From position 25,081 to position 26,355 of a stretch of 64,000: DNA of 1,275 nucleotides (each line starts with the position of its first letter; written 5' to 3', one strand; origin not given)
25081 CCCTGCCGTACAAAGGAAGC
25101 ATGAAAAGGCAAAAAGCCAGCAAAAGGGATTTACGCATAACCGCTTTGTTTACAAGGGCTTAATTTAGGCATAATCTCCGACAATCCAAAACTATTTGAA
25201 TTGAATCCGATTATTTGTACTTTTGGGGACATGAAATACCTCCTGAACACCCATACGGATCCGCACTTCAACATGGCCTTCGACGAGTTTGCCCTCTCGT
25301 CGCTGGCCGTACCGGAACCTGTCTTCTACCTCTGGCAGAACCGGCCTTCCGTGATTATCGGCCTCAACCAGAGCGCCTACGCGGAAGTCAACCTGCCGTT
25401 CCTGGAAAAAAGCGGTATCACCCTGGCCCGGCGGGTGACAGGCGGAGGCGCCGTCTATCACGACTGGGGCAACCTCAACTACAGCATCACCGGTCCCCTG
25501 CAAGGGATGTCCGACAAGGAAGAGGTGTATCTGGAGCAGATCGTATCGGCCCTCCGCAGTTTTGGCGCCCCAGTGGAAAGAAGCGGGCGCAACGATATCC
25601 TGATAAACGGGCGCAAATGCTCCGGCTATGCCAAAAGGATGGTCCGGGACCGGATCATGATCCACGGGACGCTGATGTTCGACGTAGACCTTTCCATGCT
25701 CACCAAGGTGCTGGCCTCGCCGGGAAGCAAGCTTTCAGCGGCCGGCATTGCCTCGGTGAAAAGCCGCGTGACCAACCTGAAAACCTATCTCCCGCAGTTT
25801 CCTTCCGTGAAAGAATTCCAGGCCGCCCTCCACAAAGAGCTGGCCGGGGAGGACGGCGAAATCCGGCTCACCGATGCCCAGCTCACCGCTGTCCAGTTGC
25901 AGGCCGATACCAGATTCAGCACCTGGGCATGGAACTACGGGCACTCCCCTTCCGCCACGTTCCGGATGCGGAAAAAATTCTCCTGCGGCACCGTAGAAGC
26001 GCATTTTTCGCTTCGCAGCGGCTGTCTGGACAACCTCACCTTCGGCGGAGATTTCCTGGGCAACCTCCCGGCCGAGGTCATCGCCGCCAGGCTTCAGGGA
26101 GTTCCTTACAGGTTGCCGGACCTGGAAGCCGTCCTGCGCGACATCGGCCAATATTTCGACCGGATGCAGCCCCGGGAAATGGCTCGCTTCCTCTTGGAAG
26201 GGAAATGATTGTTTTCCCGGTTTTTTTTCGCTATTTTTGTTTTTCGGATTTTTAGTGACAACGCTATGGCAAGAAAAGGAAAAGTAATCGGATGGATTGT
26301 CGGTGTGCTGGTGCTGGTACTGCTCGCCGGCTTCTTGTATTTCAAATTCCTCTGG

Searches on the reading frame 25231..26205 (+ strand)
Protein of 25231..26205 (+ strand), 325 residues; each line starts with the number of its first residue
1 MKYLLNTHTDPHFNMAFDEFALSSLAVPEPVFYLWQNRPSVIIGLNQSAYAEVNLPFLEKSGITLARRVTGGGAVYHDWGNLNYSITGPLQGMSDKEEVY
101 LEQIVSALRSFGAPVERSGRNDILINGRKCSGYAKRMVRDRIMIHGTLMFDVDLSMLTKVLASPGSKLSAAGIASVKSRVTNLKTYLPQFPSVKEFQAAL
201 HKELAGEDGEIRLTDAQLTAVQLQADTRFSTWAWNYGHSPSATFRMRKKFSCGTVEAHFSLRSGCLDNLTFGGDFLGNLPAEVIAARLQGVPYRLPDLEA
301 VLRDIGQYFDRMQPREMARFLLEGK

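Call 83: search_protein_families(library=pfam, proteins=[window:25231-26205:+], max_evalue=0.001)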
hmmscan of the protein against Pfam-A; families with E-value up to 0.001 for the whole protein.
window:25231-26205:+ (325 aa): 3 families
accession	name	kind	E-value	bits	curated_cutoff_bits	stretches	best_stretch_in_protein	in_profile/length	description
PF21948.1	LplA-B_cat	-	2.8e-57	194.4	27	1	10-204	1-199/200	Lipoyl protein ligase A/B catalytic domain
PF10437.14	Lip_prot_lig_C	-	9.5e-17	61.2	24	1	239-321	1-85/85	Bacterial lipoate protein ligase C-terminus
PF03099.24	BPL_LplA_LipB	-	1.9e-07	31.5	21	1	52-153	15-133/133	Biotin/lipoate A/B protein ligase family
